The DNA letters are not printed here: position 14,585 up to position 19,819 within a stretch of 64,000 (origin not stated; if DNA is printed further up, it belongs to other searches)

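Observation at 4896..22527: DISARM class-1-like operon with no PLD (DrmC), a fused DrmA-DrmB or DruE-sized helicase, an embedded AlbA_2 gene and a terminal UvrD helicase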

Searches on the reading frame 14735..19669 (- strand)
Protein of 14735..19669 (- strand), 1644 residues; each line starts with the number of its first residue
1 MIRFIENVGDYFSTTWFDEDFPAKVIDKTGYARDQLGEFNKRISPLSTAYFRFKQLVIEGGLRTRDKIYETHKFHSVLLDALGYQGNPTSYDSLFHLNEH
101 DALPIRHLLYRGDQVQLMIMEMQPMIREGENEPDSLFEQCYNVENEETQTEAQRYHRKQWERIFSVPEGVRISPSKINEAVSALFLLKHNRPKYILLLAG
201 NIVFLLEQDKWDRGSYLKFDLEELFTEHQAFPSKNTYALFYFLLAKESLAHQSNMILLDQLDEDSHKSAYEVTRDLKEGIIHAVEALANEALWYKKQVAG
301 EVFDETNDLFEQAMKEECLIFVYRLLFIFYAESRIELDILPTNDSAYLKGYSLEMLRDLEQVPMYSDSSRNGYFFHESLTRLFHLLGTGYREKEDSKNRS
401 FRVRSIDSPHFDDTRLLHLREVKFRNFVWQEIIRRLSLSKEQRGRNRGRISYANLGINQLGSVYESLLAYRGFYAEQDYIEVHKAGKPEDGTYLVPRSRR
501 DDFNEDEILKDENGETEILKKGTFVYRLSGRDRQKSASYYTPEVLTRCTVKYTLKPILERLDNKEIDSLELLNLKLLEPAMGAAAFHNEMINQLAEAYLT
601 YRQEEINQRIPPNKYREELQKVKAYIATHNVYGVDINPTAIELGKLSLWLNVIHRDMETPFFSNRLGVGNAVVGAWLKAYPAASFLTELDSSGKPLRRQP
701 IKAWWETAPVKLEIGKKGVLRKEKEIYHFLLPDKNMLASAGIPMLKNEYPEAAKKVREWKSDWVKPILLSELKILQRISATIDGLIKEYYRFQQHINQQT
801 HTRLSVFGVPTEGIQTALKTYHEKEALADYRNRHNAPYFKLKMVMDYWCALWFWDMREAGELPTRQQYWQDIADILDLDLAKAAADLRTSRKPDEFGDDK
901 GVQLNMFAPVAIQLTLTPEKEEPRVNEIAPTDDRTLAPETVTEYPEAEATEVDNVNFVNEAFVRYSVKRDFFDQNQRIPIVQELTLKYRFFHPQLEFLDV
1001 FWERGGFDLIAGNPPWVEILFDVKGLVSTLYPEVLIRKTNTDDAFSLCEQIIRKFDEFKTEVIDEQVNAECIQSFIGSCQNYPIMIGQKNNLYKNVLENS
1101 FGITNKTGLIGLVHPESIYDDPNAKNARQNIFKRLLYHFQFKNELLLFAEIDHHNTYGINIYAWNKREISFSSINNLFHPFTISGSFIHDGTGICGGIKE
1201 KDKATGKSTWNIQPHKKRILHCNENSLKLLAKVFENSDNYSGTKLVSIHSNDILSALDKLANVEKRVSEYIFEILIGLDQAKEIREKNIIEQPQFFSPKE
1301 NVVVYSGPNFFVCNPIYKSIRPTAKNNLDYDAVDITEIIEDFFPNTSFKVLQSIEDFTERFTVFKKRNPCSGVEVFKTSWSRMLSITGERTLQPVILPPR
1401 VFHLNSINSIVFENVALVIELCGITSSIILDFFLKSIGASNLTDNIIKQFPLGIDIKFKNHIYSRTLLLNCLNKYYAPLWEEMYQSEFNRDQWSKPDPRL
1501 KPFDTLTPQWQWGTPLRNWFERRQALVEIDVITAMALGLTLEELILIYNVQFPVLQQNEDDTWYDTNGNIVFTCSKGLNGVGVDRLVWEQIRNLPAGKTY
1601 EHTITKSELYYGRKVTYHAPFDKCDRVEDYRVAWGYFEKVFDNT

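Call 3: search_protein_families(library=pfam, proteins=[window:14735-19669:-], max_evalue=0.01)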
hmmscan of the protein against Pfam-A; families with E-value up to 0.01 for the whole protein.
window:14735-19669:- (1644 aa): 1 family
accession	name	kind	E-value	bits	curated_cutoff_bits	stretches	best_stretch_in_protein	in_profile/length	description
PF07669.17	Eco57I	-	1.2e-12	48.7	25.3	2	976-1019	47-87/171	Eco57I restriction-modification methylase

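Call 4: search_protein_families(library=padloc, proteins=[window:14735-19669:-], max_evalue=0.001)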
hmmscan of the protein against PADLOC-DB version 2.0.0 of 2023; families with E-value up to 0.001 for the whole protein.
window:14735-19669:- (1644 aa): 18 families
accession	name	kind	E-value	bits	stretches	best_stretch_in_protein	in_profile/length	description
PDLC03614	REase_MTase_IIG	-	0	1623.5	2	1-886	1-894/1584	Type IIG restriction enzyme-methyltransferase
PDLC03611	REase_MTase_IIG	-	3.1e-171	569.7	2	181-857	151-827/1532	Type IIG restriction enzyme-methyltransferase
PDLC02643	DrmMI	-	1.1e-47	160.6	3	510-674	530-718/1347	DrmMI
PDLC02638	DrmMI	-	5.3e-35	118.8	2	511-674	530-717/935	DrmMI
PDLC03622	REase_MTase_IIG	-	1.8e-26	89.9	3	617-682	585-654/1524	Type IIG restriction enzyme-methyltransferase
PDLC02639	DrmMI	-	2.2e-19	67.3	1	521-675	236-387/803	DrmMI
PDLC03613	REase_MTase_IIG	-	1.3e-18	64.1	1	237-677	198-617/1250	Type IIG restriction enzyme-methyltransferase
PDLC02645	DrmMI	-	3.1e-16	56.8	1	513-675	527-713/772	DrmMI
PDLC02644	DrmMI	-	1.7e-15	54.1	2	511-674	41-228/988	DrmMI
PDLC03618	REase_MTase_IIG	-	7.2e-14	48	1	514-675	528-713/1429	Type IIG restriction enzyme-methyltransferase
PDLC03620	REase_MTase_IIG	-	7.2e-13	45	1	231-479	285-519/1378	Type IIG restriction enzyme-methyltransferase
PDLC02646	DrmMI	-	2.6e-12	43.7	1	625-675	48-98/792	DrmMI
PDLC03609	REase_MTase_IIG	-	1e-11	41.4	1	551-673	417-532/1066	Type IIG restriction enzyme-methyltransferase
PDLC03629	REase_MTase_IIG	-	1.6e-10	37.5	1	567-675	429-536/1182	Type IIG restriction enzyme-methyltransferase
PDLC03596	REase_MTase_IIG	-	1.2e-08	31.4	1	568-655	536-616/1148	Type IIG restriction enzyme-methyltransferase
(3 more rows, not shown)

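Call 61: search_protein_families(library=ncbifam, proteins=[window:14735-19669:-], max_evalue=0.001)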
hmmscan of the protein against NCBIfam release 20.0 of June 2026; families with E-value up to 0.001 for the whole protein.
window:14735-19669:- (1644 aa): 3 families
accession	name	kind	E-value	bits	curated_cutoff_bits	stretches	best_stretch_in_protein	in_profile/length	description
TIGR02987.1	met_A_Alw26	exception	2e-06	26.8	353.5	0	973-1133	112-215/523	Alw26I/Eco31I/Esp3I family type II restriction adenine-specific DNA-methyltransferase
NF033452.1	BREX_1_MTaseX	exception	7.1e-05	20.8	500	1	559-654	307-381/1210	BREX-1 system adenine-specific DNA-methyltransferase PglX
NF033455.1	BREX_6_MTaseX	exception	9.6e-05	20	900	1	571-651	327-399/1319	BREX-6 system adenine-specific DNA-methyltransferase PglX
